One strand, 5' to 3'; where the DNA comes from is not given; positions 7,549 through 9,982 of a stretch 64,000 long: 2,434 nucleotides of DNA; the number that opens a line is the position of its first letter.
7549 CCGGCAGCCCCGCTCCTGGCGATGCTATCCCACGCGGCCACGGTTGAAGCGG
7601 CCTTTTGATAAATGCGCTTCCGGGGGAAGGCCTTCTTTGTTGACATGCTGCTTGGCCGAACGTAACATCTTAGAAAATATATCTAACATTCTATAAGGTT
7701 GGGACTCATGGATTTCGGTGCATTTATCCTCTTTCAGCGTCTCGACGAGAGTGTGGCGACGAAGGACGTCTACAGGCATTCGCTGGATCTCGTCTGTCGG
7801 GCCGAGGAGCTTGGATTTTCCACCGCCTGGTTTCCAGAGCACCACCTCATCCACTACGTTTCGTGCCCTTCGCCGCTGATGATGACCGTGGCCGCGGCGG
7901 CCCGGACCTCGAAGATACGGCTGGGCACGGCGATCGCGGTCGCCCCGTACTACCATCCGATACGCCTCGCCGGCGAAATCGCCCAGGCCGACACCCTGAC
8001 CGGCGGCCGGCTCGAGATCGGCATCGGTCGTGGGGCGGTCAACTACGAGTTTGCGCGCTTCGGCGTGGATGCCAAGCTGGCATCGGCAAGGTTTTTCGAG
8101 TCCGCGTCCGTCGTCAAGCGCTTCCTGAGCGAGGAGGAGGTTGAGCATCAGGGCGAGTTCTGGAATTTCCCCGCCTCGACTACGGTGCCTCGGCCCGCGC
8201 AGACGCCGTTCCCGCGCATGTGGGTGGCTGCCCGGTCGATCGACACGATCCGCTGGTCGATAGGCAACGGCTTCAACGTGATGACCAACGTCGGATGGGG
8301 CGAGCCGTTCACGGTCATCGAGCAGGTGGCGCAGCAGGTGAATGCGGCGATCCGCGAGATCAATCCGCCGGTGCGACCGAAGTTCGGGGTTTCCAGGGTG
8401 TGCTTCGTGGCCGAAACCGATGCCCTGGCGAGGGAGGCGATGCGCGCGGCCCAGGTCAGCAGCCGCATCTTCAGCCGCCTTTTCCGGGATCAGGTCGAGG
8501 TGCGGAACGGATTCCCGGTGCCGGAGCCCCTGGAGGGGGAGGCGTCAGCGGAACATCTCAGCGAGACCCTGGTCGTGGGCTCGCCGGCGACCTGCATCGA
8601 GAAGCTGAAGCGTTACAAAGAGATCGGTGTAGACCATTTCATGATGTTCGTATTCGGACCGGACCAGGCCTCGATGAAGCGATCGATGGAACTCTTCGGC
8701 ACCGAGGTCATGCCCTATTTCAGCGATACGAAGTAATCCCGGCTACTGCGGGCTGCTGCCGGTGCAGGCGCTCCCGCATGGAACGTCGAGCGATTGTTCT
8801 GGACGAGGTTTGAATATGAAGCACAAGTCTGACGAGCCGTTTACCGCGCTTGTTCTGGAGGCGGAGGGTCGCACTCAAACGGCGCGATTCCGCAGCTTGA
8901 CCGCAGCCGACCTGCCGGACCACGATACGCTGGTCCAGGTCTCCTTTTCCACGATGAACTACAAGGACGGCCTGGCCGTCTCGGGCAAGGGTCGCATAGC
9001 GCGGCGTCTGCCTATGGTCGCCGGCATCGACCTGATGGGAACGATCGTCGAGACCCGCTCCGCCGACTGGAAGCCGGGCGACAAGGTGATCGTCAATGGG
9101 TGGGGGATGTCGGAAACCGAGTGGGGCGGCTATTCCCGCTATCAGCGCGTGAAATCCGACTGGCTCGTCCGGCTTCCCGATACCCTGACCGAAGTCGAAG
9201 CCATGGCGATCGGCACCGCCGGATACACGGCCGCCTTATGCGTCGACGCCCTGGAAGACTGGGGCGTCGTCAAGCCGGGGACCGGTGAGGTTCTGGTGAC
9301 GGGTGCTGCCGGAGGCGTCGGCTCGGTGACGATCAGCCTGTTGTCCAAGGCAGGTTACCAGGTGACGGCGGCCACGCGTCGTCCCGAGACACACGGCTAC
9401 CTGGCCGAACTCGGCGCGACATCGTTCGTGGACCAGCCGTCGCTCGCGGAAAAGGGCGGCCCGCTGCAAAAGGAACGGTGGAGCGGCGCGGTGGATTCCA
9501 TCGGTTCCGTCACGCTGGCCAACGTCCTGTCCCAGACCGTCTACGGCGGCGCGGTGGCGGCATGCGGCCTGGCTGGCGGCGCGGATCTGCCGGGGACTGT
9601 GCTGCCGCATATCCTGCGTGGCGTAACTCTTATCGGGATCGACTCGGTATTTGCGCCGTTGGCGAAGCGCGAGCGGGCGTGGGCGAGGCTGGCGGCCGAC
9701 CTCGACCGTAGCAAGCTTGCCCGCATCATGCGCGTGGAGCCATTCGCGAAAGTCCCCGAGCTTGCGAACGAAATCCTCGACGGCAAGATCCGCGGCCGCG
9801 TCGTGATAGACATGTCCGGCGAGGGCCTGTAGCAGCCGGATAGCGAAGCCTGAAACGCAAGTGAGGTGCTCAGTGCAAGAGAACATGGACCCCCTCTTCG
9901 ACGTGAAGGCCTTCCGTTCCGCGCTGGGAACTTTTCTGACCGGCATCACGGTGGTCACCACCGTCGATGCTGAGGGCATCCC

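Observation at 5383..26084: About 20 kb block of family-level-only enzymes that looks like one regulon of unknown substrate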

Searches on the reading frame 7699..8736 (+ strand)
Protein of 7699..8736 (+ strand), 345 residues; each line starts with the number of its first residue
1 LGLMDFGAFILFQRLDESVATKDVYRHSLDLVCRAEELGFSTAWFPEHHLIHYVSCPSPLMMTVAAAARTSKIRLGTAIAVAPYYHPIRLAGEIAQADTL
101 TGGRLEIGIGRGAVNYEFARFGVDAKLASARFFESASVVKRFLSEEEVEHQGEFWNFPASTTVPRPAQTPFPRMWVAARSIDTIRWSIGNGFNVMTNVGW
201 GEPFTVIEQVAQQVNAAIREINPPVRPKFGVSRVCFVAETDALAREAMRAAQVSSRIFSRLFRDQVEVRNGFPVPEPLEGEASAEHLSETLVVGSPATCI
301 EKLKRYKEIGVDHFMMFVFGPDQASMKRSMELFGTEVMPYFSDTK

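Call 3: search_protein_families(library=pfam, proteins=[window:7699-8736:+])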
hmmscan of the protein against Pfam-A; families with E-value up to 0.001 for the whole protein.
window:7699-8736:+ (345 aa): 1 family
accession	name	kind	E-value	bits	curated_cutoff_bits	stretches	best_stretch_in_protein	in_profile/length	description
PF00296.26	Bac_luciferase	-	1.7e-61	208.8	27.9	1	4-313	1-314/314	Luciferase-like monooxygenase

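Call 5: search_protein_families(library=ncbifam, proteins=[window:7699-8736:+], max_evalue=0.00001)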
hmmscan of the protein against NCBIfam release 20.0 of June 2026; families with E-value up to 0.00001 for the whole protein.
window:7699-8736:+ (345 aa): 31 families (the best 25 are shown)
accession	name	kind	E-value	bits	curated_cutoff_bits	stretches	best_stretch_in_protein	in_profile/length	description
TIGR03619.1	F420_Rv2161c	subfamily_domain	5.8e-34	117.8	166.9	1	33-222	5-206/247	TIGR03619 family F420-dependent LLM class oxidoreductase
TIGR03858.1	LLM_2I7G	subfamily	7.4e-31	107.4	462.25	1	1-340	2-335/337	Atu2307/SP_0267 family LLM class monooxygenase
TIGR04027.1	LLM_KPN_01858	hypoth_equivalog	1.4e-30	106.4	412.9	1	11-339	5-323/326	putative FMN-dependent luciferase-like monooxygenase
TIGR03558.1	oxido_grp_1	subfamily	8.2e-27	94.2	166.95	1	20-333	14-322/325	MsnO8 family LLM class oxidoreductase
TIGR03621.1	F420_MSMEG_2516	subfamily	2e-25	89.5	213.15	1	26-177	14-156/295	TIGR03621 family F420-dependent LLM class oxidoreductase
TIGR04020.1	seco_metab_LLM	subfamily_domain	2.7e-25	89.2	244.45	1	12-330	5-334/341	MupA/Atu3671 family FMN-dependent luciferase-like monooxygenase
TIGR03571.1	lucif_BA3436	subfamily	7.9e-24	84.5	303.9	1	25-218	30-225/304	TIGR03571 family LLM class oxidoreductase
TIGR03560.1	F420_Rv1855c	subfamily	2.2e-23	83.2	231.4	1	20-178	7-174/227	TIGR03560 family F420-dependent LLM class oxidoreductase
NF052254.1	luciferase_Alph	exception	2e-21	76.6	600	1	4-195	1-190/354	luciferase subunit alpha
TIGR04036.1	LLM_CE1758_fam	subfamily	6.2e-20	71.3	479.1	1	27-340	29-330/355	CE1758 family FMN-dependent luciferase-like monooxygenase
TIGR03857.1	F420_MSMEG_2249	hypoth_equivalog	3.4e-19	69.2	218.4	1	25-159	13-140/329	TIGR03857 family LLM class F420-dependent oxidoreductase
TIGR03564.1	F420_MSMEG_4879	subfamily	4.2e-18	65.9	234.25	1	32-315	5-264/265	TIGR03564 family F420-dependent LLM class oxidoreductase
TIGR04021.1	LLM_DMSO2_sfnG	equivalog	6.7e-17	61.9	382.95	1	28-249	30-250/350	dimethylsulfone monooxygenase SfnG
TIGR03555.1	F420_mer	equivalog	1.7e-16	60.6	348.7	1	30-172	16-152/325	5,10-methylenetetrahydromethanopterin reductase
NF002619.0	PRK02271.1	equivalog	2.8e-16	59.7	276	1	30-206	18-186/329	5,10-methylenetetrahydromethanopterin reductase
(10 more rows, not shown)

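Call 13: search_solved_structures(query=window:7699-8736:+, max_evalue=0.001)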
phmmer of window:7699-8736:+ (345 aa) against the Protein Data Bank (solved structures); distinct sequences matched with E-value up to 0.001: 33.
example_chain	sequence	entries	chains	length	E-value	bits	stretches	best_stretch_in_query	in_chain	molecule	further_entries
8cbb_A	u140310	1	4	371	1.2e-28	103.8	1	35-194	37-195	Alkanal monooxygenase alpha chain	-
7bip_A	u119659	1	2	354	4.3e-28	102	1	24-258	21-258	Luciferase-like monooxygenase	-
8k74_A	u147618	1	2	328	4.1e-25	92.2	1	12-252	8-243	Alkanal monooxygenase alpha chain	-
1brl_A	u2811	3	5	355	7.3e-19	71.6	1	4-194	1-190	BACTERIAL LUCIFERASE | Alkanal monooxygenase alpha chain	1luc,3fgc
6ket_A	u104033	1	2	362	5.4e-16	62.2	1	32-325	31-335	PuwE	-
2i7g_A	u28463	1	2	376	4.4e-14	55.9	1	27-340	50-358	Monooxygenase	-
8qpm_A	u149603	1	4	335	2.4e-13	53.5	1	32-342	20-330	5,10-methylenetetrahydromethanopterin reductase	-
8qpl_A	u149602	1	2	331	3.1e-13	53.1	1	32-340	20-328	5,10-methylenetetrahydromethanopterin reductase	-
8qq8_A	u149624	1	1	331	3.2e-13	53.1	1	33-340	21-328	5,10-methylenetetrahydromethanopterin reductase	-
9gnc_A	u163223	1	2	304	1.8e-12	50.6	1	33-136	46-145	Putative F420-dependent oxidoreductase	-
2b81_A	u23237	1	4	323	2.1e-12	50.4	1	28-186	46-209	Luciferase-like monooxygenase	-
9g64_A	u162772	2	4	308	1.2e-11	47.9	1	33-136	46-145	F420-dependent oxidoreductase | Putative F420-dependent oxidoreductase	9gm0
1ezw_A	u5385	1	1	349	5.5e-11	45.7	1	31-113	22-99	COENZYME F420-DEPENDENT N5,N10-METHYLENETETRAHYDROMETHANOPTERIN REDUCTASE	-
3rao_A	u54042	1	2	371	1.4e-10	44.4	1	24-338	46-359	Putative Luciferase-like Monooxygenase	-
7oh2_A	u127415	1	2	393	1.5e-10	44.3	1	20-246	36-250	Alkanesulfonate monooxygenase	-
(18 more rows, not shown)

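Call 58: find_homologous_proteins(query=window:7699-8736:+, max_evalue=1e-40)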
Query window:7699-8736:+ (345 aa): 211 proteins with E <= 1e-40 among 6822 candidates; the best 120 are listed.
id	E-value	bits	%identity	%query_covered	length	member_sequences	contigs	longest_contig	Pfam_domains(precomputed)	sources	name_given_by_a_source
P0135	2.3e-223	759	98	99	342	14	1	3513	PF00296.27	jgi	jgi:alkanesulfonate monooxygenase SsuD/methylene tetrahydromethanopterin reductase-like flavin-depen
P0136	4.4e-138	478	64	98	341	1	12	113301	PF00296.27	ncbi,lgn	-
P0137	6.4e-137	475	63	98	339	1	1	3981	PF00296.27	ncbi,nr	ncbi:MAG: LLM class flavin-dependent oxidoreductase [Zavarzinia sp.]|nr:LLM class flavin-dependent o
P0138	3.7e-136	472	62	99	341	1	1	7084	PF00296.27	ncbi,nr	ncbi:MAG: LLM class flavin-dependent oxidoreductase [Proteobacteria bacterium]|nr:MAG: LLM class fla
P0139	4.6e-128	445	59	98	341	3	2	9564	PF00296.27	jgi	jgi:alkanesulfonate monooxygenase SsuD/methylene tetrahydromethanopterin reductase-like flavin-depen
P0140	4.4e-119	416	54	98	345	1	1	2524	PF00296.27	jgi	jgi:flavin-dependent trigonelline monooxygenase, oxygenase component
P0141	5.9e-117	409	54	99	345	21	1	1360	PF00296.27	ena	-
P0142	8.8e-117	408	53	98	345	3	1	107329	PF00296.27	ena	-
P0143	9.3e-116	405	53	98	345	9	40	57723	PF00296.27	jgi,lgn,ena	jgi:alkanesulfonate monooxygenase SsuD/methylene tetrahydromethanopterin reductase-like flavin-depen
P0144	1.1e-115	405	52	98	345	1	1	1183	PF00296.27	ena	-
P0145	4.4e-115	403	52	98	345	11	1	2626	PF00296.27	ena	-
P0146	4.9e-115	403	52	98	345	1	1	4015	PF00296.27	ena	-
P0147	7.5e-115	402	52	98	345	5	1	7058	PF00296.27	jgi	-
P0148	8.3e-115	402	52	98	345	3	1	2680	PF00296.27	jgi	-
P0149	8.3e-115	402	53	98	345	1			PF00296.27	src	-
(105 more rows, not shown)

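Call 59: find_encoding_contigs(protein=P0136, flank=10000, max_places=3)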
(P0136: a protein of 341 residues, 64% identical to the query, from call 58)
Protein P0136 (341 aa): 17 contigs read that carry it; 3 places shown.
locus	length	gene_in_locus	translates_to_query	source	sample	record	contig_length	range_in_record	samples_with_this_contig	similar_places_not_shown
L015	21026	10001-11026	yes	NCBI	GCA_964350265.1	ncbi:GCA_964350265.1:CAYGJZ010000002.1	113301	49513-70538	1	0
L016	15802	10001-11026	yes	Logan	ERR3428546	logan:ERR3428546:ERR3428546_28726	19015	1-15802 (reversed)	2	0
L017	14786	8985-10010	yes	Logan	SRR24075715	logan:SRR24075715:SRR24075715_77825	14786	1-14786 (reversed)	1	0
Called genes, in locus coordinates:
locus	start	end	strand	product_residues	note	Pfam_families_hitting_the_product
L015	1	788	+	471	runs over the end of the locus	PF14535:AMP-binding_C_2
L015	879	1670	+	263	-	PF00106:adh_short, PF08659:KR, PF23441:SDR (weak), PF13460:NAD_binding_10 (faint), PF13561:adh_short_C2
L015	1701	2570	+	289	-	PF04909:Amidohydro_2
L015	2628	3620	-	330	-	PF08240:ADH_N, PF00107:ADH_zinc_N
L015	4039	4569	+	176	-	PF07883:Cupin_2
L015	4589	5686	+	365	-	PF00005:ABC_tran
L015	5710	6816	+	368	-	PF13416:SBP_bac_8 (weak), PF13343:SBP_bac_6 (weak)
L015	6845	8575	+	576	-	PF00528:BPD_transp_1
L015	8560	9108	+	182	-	PF01613:Flavin_Reduct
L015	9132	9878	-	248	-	PF13468:Glyoxalase_3, PF13669:Glyoxalase_4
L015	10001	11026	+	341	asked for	PF00296:Bac_luciferase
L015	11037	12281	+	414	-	PF07969:Amidohydro_3 (weak), PF01979:Amidohydro_1, PF07969:Amidohydro_3 (weak)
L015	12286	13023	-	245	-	PF00392:GntR, PF07729:FCD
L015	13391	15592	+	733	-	PF00581:Rhodanese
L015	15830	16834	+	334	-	PF13439:Glyco_transf_4 (faint)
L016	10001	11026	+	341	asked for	PF00296:Bac_luciferase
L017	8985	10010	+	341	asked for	PF00296:Bac_luciferase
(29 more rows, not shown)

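Call 60: find_encoding_contigs(protein=P0139, flank=10000, max_places=2)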
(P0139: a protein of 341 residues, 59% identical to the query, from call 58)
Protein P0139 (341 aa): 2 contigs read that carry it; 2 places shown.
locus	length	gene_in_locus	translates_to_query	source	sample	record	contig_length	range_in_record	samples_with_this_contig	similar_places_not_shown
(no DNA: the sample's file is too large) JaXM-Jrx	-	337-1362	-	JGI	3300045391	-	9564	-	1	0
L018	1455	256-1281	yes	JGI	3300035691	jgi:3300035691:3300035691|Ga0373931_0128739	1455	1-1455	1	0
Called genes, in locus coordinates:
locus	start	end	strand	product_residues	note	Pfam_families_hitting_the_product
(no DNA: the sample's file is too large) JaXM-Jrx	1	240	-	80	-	?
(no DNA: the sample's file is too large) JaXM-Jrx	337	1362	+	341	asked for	PF00296:Bac_luciferase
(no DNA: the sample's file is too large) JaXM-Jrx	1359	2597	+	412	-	PF01979:Amidohydro_1, PF07969:Amidohydro_3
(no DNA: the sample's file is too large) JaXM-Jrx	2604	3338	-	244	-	PF00392:GntR, PF07729:FCD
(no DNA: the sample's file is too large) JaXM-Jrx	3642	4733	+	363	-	PF01547:SBP_bac_1, PF13531:SBP_bac_11, PF13416:SBP_bac_8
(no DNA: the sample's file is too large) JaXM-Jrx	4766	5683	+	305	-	PF00528:BPD_transp_1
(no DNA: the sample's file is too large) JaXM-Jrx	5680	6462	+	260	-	PF00528:BPD_transp_1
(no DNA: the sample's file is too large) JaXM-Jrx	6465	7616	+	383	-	PF00005:ABC_tran, PF08402:TOBE_2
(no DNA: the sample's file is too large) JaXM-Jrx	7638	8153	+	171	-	PF01613:Flavin_Reduct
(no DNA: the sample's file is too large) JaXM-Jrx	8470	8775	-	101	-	PF07729:FCD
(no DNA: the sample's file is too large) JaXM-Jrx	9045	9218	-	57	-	-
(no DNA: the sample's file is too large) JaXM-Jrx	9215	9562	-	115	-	?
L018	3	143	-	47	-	?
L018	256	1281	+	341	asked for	PF00296:Bac_luciferase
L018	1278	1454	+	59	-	?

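Call 73: find_encoding_contigs(protein=P0143, flank=10000, max_places=4)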
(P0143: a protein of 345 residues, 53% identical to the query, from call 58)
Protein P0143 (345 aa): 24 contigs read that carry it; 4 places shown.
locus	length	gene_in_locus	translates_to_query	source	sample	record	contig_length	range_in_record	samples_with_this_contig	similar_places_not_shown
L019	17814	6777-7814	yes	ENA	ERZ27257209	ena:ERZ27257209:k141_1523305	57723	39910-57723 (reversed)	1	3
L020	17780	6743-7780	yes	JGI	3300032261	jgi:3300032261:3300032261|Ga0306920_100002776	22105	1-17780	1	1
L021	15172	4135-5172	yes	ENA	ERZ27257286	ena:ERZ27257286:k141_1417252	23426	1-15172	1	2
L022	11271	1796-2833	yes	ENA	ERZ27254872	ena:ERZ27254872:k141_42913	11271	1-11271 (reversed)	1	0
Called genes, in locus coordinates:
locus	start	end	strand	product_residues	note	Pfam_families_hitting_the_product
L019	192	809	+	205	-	PF00158:Sigma54_activat, PF25601:AAA_lid_14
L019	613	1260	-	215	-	-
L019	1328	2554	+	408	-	PF03972:MmgE_PrpD_N, PF19305:MmgE_PrpD_C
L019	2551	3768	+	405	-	PF02463:SMC_N (faint), PF00005:ABC_tran, PF08402:TOBE_2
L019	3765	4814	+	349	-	PF01547:SBP_bac_1, PF13531:SBP_bac_11 (weak), PF13416:SBP_bac_8, PF13343:SBP_bac_6 (faint)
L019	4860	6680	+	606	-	PF00528:BPD_transp_1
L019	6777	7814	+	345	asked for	PF00296:Bac_luciferase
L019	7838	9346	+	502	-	PF00496:SBP_bac_5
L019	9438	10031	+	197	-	PF00392:GntR, PF07729:FCD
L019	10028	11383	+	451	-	PF01546:Peptidase_M20, PF07687:M20_dimer (weak)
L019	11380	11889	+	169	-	PF00111:Fer2, PF01799:Fer2_2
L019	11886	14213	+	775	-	PF01315:Ald_Xan_dh_C, PF02738:MoCoBD_1, PF20256:MoCoBD_2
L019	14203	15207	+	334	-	PF00941:FAD_binding_5, PF03450:CO_deh_flav_C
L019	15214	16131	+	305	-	PF19300:BPD_transp_1_N, PF00528:BPD_transp_1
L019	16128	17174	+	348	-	PF00528:BPD_transp_1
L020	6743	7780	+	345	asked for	PF00296:Bac_luciferase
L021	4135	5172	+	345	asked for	PF00296:Bac_luciferase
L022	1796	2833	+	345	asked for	PF00296:Bac_luciferase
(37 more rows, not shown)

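Call 92: find_related_loci(query=A1, collection=metagenome_contigs, flank=10000)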
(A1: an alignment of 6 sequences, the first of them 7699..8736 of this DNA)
Query A1 (345 aa) in metagenome_contigs; peptide patterns used: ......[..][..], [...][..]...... (x = any residue, [..] = any of these).
600 stretches matched a pattern (row limit reached: there are more); 12 encode a relative of the query (tblastn E <= 1e-3); 12 distinct loci.
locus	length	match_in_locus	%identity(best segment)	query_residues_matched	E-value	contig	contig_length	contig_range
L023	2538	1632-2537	61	2-303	2e-127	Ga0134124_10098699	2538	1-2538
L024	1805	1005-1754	43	4-256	3e-63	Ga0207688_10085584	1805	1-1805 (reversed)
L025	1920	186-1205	33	4-339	1e-56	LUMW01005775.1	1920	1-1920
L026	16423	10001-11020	34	4-339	2e-53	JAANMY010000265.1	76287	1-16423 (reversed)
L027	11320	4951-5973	31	2-339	1e-49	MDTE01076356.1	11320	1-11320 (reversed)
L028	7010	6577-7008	55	3-146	1e-49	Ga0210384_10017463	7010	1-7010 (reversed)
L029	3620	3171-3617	52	4-152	3e-48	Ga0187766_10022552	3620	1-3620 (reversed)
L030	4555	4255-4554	57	4-103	2e-32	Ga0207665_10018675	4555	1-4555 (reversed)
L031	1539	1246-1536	58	4-100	2e-32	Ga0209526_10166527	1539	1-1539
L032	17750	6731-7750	52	2-341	2e-122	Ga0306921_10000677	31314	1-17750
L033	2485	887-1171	38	17-113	2e-16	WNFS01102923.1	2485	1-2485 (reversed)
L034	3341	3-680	27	28-241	4e-16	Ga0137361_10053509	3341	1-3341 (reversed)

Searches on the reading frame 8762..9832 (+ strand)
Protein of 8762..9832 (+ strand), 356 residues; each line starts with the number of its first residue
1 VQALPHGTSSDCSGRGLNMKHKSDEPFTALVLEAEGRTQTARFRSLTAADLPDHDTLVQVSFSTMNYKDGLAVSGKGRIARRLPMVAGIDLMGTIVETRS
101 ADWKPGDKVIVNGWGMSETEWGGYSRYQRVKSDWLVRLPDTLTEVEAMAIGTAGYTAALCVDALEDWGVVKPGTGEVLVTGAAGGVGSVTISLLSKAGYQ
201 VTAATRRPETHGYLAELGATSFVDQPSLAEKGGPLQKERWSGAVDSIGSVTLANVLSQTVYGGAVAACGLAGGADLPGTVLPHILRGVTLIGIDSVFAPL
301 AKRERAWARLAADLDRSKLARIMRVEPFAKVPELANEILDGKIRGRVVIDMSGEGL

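Call 3: search_protein_families(library=pfam, proteins=[window:8762-9832:+])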
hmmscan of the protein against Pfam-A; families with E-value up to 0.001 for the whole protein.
window:8762-9832:+ (356 aa): 3 families
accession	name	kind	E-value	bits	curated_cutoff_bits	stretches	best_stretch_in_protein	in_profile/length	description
PF08240.17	ADH_N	-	1.1e-11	45.4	23.5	1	53-140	2-104/104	Alcohol dehydrogenase GroES-like domain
PF00107.32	ADH_zinc_N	-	1.8e-09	38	31.8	1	185-294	1-113/129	Zinc-binding dehydrogenase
PF01370.27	Epimerase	-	0.00021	21.2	20.9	1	177-211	1-35/240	NAD dependent epimerase/dehydratase family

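Call 5: search_protein_families(library=ncbifam, proteins=[window:8762-9832:+], max_evalue=0.00001)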
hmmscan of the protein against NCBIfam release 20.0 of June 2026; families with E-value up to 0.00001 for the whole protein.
window:8762-9832:+ (356 aa): 10 families
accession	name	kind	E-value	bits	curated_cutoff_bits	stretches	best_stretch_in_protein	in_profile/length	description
NF051456.1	acrylyl_AcuI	equivalog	5.2e-127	423.1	440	1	27-351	1-324/325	acrylyl-CoA reductase (NADPH)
TIGR02823.1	oxido_YhdH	subfamily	1.6e-120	401.9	297.25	1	29-351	2-324/324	acrylyl-CoA reductase family protein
TIGR02824.1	quinone_pig3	subfamily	7.9e-17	61.2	296.8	1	29-275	3-244/325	putative NAD(P)H quinone oxidoreductase, PIG3 family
NF010344.0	PRK13771.1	subfamily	4.9e-15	55.3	349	1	117-271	111-257/334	putative alcohol dehydrogenase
TIGR02817.1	adh_fam_1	subfamily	2.4e-13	50.3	284.05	1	55-225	31-201/336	zinc-binding alcohol dehydrogenase family protein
NF041172.1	AcrlCoa_red_Thmprot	equivalog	9.3e-13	47.8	500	1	117-269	111-256/334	acryloyl-CoA reductase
TIGR01751.1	crot-CoA-red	equivalog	4.2e-11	42.2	378.55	1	114-227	133-243/398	crotonyl-CoA carboxylase/reductase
NF041183.1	Pks2_ls1_myc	equivalog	9.1e-10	36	2400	1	33-225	1412-1596/2086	sulfolipid-1 biosynthesis phthioceranic/hydroxyphthioceranic acid synthase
NF047908.1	AldhRedAhr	equivalog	1.1e-07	31.1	470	1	121-350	119-334/335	NADPH-dependent aldehyde reductase Ahr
NF006940.0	PRK09422.1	equivalog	1.4e-07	30.9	344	1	122-352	115-336/338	alcohol dehydrogenase AdhP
